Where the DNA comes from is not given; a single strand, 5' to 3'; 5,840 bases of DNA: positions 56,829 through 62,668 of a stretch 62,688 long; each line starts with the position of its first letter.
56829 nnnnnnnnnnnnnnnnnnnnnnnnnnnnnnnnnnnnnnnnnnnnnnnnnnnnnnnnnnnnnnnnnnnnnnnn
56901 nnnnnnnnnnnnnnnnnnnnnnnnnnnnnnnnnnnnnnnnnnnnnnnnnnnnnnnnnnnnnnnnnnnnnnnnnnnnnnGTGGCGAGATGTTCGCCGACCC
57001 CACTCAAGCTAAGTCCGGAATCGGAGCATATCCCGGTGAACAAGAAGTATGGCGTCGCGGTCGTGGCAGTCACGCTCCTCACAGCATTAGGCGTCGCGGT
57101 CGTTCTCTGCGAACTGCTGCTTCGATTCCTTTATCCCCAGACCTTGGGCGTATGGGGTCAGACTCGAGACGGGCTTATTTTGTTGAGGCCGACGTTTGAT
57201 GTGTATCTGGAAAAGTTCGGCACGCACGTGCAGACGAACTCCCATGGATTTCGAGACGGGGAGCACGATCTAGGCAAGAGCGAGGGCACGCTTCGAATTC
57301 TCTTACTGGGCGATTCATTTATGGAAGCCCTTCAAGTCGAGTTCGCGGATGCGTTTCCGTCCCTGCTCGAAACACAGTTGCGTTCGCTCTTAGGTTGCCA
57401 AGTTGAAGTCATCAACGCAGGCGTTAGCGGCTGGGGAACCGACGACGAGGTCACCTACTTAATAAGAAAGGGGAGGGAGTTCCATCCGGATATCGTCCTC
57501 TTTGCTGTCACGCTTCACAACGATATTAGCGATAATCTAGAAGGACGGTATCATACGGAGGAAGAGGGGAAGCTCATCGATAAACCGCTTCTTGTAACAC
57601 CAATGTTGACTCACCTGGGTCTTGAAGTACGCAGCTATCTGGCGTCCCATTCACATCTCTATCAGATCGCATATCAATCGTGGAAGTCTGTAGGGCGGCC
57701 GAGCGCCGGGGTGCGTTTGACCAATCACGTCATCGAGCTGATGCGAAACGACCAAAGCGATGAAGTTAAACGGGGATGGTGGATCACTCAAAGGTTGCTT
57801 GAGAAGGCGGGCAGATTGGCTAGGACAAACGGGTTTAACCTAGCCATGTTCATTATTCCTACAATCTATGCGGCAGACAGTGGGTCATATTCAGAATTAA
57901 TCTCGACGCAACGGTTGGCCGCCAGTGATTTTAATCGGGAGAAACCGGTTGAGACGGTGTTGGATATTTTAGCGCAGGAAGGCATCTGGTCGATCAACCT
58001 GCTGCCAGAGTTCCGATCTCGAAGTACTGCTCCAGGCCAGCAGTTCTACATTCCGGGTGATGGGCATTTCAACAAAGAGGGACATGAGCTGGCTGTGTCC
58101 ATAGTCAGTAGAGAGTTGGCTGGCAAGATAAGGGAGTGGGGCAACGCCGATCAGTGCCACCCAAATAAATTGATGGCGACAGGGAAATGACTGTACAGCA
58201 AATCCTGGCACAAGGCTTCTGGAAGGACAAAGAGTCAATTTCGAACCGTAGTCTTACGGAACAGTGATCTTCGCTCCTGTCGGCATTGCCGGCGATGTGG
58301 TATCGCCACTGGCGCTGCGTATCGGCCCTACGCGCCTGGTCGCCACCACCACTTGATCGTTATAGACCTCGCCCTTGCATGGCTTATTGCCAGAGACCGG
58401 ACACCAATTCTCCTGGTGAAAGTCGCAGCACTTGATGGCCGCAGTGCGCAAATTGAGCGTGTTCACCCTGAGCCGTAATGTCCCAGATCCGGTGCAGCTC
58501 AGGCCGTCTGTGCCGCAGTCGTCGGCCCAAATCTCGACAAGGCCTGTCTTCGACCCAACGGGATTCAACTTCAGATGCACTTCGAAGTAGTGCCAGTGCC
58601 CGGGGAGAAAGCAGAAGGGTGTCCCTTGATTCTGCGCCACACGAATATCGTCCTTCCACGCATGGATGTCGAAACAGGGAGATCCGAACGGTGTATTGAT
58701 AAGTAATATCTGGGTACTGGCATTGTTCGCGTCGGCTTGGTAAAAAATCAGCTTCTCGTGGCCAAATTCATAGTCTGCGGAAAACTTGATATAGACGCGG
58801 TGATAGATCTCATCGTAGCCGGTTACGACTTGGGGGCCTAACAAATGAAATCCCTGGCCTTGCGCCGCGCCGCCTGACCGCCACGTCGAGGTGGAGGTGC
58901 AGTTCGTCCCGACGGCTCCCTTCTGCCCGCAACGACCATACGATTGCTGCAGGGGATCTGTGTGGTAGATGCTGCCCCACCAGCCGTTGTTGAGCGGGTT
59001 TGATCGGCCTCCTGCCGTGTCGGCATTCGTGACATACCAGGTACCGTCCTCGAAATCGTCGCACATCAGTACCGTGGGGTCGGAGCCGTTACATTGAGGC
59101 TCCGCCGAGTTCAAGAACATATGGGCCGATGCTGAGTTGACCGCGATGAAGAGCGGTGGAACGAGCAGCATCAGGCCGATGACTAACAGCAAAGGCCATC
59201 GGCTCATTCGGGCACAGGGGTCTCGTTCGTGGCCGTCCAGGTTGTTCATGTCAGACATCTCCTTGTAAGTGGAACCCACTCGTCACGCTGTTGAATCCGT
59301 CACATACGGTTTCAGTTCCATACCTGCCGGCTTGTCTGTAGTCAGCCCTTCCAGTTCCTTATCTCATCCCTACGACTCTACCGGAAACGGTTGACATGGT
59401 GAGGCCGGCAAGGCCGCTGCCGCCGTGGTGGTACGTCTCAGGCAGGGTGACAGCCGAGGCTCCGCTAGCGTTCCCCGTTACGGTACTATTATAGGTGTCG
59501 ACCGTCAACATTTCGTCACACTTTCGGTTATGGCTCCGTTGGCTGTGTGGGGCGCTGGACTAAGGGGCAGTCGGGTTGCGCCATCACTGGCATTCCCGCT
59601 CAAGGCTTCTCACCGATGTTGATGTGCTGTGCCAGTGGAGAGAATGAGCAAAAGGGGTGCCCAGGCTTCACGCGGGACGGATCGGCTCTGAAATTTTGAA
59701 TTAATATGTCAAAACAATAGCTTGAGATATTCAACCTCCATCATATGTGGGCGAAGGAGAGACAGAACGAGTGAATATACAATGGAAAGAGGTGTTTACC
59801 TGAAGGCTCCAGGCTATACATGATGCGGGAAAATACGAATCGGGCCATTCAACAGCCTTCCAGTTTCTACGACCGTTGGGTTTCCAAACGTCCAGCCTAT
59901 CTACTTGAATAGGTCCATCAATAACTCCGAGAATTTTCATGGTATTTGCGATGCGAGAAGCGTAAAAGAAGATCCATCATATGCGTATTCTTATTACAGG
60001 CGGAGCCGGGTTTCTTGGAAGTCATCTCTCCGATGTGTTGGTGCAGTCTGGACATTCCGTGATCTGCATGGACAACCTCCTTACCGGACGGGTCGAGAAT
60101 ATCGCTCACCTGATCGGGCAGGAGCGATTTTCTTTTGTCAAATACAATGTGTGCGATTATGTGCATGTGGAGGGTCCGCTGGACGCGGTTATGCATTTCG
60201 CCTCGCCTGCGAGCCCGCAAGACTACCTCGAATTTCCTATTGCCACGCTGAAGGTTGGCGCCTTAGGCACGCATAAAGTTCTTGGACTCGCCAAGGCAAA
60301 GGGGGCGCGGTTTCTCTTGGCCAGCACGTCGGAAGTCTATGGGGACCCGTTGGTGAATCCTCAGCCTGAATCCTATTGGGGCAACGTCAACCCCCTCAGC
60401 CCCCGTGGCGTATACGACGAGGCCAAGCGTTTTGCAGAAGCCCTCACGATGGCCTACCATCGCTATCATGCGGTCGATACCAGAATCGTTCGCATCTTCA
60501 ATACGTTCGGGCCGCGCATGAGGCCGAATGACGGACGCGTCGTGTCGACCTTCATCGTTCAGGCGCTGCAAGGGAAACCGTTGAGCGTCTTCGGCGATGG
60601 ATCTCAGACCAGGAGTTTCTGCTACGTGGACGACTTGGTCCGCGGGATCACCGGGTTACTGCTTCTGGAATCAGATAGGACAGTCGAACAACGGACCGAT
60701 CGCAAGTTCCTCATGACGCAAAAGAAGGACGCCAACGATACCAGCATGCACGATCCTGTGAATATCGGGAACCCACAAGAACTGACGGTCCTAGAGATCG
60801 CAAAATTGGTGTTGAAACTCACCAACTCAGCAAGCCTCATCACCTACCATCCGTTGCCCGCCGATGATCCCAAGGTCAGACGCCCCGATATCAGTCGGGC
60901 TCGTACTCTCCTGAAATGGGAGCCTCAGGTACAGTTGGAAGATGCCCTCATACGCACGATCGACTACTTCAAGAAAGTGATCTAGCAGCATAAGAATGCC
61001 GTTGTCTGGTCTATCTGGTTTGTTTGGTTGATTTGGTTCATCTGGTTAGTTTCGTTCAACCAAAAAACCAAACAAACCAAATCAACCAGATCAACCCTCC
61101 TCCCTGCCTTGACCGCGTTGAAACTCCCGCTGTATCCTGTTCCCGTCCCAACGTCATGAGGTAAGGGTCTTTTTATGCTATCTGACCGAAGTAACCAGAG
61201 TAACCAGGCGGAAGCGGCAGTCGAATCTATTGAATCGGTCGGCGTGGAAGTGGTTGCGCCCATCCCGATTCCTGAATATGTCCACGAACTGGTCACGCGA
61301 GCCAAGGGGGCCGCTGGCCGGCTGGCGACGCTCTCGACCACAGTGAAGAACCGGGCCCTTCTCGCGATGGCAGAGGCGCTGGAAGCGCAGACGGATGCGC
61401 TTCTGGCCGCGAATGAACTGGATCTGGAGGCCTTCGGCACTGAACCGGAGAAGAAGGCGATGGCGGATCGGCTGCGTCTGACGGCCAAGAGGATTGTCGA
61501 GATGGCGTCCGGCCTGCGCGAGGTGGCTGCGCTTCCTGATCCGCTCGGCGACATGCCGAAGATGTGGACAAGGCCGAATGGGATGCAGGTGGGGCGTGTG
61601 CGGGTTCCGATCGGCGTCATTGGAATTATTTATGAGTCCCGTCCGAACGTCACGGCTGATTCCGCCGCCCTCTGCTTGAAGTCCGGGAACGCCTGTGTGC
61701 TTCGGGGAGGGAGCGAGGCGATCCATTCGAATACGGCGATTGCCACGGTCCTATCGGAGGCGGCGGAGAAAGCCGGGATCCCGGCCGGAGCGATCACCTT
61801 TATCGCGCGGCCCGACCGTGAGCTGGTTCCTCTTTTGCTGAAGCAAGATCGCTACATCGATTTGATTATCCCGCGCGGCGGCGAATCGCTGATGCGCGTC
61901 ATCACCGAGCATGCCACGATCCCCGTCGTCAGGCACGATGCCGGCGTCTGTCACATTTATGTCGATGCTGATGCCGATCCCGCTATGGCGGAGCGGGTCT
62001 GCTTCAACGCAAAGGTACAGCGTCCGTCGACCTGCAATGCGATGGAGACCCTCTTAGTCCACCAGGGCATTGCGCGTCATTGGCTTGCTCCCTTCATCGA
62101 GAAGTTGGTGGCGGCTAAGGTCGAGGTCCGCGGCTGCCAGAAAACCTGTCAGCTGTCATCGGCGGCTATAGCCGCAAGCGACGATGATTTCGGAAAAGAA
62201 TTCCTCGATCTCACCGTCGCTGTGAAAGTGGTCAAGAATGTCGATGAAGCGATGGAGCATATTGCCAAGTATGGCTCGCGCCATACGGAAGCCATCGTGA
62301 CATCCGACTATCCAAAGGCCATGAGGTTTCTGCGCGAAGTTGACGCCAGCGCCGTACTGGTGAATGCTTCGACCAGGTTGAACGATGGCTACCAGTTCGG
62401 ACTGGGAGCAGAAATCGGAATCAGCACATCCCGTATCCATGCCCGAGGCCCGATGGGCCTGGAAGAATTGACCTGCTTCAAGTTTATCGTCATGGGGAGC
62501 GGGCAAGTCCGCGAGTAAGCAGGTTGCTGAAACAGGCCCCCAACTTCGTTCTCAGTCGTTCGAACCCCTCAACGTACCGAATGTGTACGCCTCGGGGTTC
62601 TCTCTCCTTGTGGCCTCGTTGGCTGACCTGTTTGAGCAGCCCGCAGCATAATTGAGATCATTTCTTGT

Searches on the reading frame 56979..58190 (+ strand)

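Call 8: search_protein_families(library=pfam, proteins=[window:56979-58190:+], max_evalue=0.001)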
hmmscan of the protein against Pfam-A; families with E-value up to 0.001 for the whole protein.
window:56979-58190:+ (403 aa): 2 families
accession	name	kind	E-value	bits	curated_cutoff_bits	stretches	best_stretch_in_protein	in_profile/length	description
PF13472.12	Lipase_GDSL_2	-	2.6e-06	28.5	32.9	1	110-184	2-76/178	GDSL-like Lipase/Acylhydrolase family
PF16822.11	ALGX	-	2.9e-05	24.3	26.5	1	275-383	33-133/268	SGNH hydrolase-like domain, acetyltransferase AlgX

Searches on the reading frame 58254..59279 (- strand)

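Call 9: search_protein_families(library=pfam, proteins=[window:58254-59279:-], max_evalue=0.01)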
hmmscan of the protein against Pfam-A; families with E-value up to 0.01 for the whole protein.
window:58254-59279:- (341 aa): 1 family
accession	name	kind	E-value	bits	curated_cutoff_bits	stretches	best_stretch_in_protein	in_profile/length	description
PF14099.13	Polysacc_lyase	-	0.00089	19.6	29.9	1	156-254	63-168/210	Polysaccharide lyase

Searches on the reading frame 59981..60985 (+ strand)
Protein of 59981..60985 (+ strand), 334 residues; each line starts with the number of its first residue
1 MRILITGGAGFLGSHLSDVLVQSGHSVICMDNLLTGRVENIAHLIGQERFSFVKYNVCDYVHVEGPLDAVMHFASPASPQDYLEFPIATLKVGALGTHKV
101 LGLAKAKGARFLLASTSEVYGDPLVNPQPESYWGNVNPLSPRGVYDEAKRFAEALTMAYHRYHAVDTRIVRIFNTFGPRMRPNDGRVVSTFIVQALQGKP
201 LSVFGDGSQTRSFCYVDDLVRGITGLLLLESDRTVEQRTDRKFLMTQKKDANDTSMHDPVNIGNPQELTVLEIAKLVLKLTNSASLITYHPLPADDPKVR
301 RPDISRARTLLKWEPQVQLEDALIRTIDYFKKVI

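Call 9: search_protein_families(library=pfam, proteins=[window:59981-60985:+], max_evalue=0.01)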
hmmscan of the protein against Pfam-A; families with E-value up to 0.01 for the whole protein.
window:59981-60985:+ (334 aa): 7 families
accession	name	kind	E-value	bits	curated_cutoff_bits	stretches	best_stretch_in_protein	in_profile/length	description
PF01370.27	Epimerase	-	1.8e-47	162.2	20.9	1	3-226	1-224/240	NAD dependent epimerase/dehydratase family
PF16363.11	GDP_Man_Dehyd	-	1.5e-46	159.8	27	1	4-323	1-329/332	GDP-mannose 4,6 dehydratase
PF04321.23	RmlD_sub_bind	-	5.4e-10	39.2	27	1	1-227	1-197/287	RmlD substrate binding domain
PF01073.25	3Beta_HSD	-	2.8e-08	33.5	22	1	4-220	1-222/280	3-beta hydroxysteroid dehydrogenase/isomerase family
PF07993.18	NAD_binding_4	-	7.3e-05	22.5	20.1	0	89-189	108-218/258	Male sterility protein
PF02719.21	Polysacc_synt_2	-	0.0024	17.5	20.2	0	140-214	133-204/293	Polysaccharide biosynthesis protein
PF00106.31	adh_short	-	0.0084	16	26.6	0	3-64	3-65/195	short chain dehydrogenase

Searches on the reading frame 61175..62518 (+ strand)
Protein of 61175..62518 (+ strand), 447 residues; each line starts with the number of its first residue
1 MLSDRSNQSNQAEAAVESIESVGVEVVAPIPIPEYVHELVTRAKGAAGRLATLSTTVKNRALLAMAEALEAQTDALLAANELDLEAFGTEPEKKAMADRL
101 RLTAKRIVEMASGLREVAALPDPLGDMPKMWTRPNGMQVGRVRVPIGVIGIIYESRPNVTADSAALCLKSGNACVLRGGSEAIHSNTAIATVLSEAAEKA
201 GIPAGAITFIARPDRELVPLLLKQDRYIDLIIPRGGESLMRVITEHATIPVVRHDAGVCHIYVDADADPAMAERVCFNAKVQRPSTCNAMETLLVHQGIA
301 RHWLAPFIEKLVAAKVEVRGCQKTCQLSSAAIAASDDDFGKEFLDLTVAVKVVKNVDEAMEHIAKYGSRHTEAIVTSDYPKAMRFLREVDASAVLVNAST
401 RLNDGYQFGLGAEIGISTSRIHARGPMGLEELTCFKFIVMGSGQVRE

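Call 9: search_protein_families(library=pfam, proteins=[window:61175-62518:+], max_evalue=0.01)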
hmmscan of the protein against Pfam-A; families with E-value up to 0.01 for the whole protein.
window:61175-62518:+ (447 aa): 1 family
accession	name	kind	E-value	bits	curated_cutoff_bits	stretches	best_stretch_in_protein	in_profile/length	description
PF00171.27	Aldedh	-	5.9e-23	81.6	23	2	33-317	28-299/461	Aldehyde dehydrogenase family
